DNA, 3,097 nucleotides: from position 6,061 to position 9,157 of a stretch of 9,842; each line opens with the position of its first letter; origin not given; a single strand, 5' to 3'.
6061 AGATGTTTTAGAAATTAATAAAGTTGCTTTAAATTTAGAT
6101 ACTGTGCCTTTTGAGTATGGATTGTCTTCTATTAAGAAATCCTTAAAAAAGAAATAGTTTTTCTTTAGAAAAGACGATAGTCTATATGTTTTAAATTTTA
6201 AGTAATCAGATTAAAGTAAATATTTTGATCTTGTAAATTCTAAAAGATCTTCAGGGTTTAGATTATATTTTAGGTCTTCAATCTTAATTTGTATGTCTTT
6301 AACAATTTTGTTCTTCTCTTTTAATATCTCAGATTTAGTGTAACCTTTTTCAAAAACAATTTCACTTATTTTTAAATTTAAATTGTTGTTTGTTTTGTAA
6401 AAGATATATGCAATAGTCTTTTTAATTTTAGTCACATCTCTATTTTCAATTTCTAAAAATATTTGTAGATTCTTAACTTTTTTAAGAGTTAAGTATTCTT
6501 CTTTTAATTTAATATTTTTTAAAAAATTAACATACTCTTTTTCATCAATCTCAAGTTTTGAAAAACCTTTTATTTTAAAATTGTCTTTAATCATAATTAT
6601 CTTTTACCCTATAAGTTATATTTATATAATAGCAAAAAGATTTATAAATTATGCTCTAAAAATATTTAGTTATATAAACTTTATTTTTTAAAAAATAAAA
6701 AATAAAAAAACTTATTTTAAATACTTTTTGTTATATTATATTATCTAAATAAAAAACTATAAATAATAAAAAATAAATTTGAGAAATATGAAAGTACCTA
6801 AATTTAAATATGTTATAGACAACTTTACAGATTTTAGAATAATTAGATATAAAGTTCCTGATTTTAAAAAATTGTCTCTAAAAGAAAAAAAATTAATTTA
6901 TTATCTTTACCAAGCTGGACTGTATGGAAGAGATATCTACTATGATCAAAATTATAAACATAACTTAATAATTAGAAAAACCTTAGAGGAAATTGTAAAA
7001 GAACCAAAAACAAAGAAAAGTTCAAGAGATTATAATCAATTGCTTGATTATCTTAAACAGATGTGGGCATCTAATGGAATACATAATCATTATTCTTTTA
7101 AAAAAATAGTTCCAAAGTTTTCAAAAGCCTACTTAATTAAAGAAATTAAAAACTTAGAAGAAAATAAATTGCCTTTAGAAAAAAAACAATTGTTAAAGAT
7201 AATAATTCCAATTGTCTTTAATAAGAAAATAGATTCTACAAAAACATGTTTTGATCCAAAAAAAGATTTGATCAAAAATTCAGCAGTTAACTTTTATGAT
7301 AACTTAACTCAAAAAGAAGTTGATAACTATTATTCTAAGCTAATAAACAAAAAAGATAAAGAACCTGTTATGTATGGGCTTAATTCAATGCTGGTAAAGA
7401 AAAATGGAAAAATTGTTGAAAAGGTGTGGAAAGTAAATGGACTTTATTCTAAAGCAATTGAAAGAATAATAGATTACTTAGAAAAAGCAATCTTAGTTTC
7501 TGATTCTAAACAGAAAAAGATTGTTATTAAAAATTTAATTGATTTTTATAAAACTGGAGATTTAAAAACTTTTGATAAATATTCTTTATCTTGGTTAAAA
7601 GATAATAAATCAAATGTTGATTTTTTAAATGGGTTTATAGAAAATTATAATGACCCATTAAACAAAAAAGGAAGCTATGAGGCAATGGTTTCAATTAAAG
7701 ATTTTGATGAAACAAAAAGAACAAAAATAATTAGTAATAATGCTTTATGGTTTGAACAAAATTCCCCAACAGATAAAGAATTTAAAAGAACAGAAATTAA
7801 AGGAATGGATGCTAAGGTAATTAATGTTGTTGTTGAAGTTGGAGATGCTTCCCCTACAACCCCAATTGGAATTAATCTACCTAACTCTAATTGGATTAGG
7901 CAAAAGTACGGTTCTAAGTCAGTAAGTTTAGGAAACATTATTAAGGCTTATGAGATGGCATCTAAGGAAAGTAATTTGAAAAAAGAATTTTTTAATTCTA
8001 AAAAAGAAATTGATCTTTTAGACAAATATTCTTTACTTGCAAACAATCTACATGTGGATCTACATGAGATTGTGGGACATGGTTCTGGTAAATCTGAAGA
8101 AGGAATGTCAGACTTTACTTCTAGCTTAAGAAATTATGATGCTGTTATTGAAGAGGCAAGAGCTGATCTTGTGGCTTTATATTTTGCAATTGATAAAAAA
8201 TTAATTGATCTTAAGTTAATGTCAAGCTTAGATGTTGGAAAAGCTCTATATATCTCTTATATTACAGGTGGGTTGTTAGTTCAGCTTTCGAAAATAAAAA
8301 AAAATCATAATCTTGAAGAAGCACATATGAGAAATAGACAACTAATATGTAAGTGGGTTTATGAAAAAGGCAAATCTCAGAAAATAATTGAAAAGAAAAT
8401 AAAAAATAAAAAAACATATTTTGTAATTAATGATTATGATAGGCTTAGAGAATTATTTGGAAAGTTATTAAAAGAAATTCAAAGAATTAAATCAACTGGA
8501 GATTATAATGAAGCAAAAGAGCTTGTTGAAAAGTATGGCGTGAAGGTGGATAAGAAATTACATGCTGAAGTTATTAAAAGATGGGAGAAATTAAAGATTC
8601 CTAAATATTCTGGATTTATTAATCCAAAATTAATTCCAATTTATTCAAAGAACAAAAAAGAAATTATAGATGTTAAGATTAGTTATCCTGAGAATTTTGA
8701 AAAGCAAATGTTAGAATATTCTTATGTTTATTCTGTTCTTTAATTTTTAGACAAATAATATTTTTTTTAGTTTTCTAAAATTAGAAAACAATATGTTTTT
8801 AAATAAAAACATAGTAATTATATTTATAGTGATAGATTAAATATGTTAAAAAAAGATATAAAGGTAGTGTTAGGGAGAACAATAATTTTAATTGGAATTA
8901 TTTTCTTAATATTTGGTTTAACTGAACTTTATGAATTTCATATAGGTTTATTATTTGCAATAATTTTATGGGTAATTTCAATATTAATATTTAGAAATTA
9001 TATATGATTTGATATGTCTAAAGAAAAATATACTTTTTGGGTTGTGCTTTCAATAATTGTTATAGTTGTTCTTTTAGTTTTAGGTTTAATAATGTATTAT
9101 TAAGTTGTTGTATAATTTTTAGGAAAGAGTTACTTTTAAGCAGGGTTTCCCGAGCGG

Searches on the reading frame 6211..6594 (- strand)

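Call 9: search_protein_families(library=phrogs, max_evalue=0.1, proteins=[window:6211-6594:-])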
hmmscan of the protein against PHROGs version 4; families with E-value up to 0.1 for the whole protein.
window:6211-6594:- (127 aa): 1 family
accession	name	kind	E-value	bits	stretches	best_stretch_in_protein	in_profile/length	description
phrog_7325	-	transcription regulation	0.099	13.8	0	25-94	15-89/151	CopG-like transcriptional repressor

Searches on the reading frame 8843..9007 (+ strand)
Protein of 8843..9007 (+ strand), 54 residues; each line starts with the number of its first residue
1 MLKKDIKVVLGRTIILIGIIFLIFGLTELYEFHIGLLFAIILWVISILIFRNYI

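Call 78: find_encoding_contigs(protein=window:8843-9007:+, flank=6000, max_places=10)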
Protein window:8843-9007:+ (54 aa): 11 contigs read that carry it; 6 places shown.
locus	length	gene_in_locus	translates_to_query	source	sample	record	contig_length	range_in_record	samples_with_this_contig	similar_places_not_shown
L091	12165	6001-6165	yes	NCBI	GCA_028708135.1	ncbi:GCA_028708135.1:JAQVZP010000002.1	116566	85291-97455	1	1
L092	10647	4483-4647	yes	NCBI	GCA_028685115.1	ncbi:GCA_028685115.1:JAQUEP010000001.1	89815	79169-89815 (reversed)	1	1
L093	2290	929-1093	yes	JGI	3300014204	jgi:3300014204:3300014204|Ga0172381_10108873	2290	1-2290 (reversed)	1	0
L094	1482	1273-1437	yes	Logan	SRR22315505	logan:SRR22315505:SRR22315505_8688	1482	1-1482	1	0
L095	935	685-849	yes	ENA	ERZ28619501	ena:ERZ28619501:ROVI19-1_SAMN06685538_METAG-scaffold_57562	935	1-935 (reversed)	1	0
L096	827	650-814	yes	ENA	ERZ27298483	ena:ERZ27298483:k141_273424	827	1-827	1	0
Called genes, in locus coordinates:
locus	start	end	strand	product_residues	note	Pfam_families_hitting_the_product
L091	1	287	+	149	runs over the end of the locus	-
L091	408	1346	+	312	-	PF01978:TrmB (weak), PF12802:MarR_2 (weak), PF13412:HTH_24, PF13601:HTH_34 (faint)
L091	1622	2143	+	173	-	-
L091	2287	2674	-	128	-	PF00050:Kazal_1 (weak), PF03891:DUF333, PF00050:Kazal_1, PF07648:Kazal_2 (weak)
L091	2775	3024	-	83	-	PF00050:Kazal_1, PF07648:Kazal_2 (weak)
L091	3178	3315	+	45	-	-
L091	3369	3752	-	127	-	-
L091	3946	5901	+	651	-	PF03571:Peptidase_M49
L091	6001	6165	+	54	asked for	-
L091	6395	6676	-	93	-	PF02001:DUF134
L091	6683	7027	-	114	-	PF02579:Nitro_FeMo-Co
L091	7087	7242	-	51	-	PF17253:DUF5320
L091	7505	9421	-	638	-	PF07973:tRNA_SAD, PF00587:tRNA-synt_2b, PF03129:HGTP_anticodon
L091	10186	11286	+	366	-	PF00091:Tubulin, PF12327:FtsZ_C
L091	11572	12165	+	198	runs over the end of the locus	PF00929:RNase_T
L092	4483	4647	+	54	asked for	-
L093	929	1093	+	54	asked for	-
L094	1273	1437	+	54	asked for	-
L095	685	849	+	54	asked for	-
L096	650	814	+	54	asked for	-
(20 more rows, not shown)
